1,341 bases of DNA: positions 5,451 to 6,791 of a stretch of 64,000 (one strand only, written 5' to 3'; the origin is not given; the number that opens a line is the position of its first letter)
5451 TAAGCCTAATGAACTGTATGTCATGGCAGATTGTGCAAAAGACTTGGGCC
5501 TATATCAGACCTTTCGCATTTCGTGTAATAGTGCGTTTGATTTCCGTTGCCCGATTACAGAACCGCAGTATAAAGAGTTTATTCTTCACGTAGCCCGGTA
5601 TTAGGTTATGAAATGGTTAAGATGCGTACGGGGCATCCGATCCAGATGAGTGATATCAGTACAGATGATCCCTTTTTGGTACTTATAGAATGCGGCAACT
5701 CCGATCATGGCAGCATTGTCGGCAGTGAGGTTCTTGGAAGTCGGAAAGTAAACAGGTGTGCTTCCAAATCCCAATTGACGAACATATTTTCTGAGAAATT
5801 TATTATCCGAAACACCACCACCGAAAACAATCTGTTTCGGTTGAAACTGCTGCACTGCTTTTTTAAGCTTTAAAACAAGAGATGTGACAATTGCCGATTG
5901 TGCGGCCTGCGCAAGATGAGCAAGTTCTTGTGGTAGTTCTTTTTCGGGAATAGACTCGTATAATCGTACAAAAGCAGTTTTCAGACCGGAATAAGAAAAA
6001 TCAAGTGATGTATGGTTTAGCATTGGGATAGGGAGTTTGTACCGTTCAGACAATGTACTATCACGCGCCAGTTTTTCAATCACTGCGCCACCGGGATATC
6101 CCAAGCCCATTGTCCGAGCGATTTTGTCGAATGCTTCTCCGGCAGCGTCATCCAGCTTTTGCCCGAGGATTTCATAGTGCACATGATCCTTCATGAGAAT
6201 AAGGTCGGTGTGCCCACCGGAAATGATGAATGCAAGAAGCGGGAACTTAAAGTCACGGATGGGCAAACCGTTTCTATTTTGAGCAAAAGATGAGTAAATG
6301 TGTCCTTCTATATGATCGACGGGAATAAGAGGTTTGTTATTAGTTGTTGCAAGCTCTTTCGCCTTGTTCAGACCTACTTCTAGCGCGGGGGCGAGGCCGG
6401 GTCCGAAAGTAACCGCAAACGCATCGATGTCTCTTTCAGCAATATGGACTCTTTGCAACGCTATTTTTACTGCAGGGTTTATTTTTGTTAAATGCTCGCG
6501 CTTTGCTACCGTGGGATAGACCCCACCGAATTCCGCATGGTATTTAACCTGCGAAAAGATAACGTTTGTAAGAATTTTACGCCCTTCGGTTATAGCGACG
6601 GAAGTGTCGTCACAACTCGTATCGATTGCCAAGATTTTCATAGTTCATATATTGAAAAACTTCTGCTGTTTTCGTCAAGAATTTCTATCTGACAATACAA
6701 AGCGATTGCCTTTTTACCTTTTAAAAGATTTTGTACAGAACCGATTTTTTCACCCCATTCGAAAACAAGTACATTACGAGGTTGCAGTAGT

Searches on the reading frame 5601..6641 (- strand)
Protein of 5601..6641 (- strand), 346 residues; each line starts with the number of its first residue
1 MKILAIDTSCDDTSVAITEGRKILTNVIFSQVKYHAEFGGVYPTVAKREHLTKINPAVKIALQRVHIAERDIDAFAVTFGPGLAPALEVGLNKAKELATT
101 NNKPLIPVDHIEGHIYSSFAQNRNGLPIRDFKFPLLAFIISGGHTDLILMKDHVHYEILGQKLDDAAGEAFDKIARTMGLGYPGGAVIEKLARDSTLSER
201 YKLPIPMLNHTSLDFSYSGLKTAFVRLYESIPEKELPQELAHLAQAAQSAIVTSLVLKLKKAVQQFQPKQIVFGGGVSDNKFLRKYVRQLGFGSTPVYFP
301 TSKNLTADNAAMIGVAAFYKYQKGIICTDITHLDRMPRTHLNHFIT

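Call 76: search_protein_families(library=pfam, proteins=[window:5601-6641:-], max_evalue=0.00001)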
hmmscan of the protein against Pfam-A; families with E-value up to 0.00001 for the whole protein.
window:5601-6641:- (346 aa): 1 family
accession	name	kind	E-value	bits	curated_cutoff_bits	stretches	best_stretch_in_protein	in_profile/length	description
PF00814.31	TsaD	-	1.2e-76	258.3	24.8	1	22-314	1-263/264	tRNA N6-adenosine threonylcarbamoyltransferase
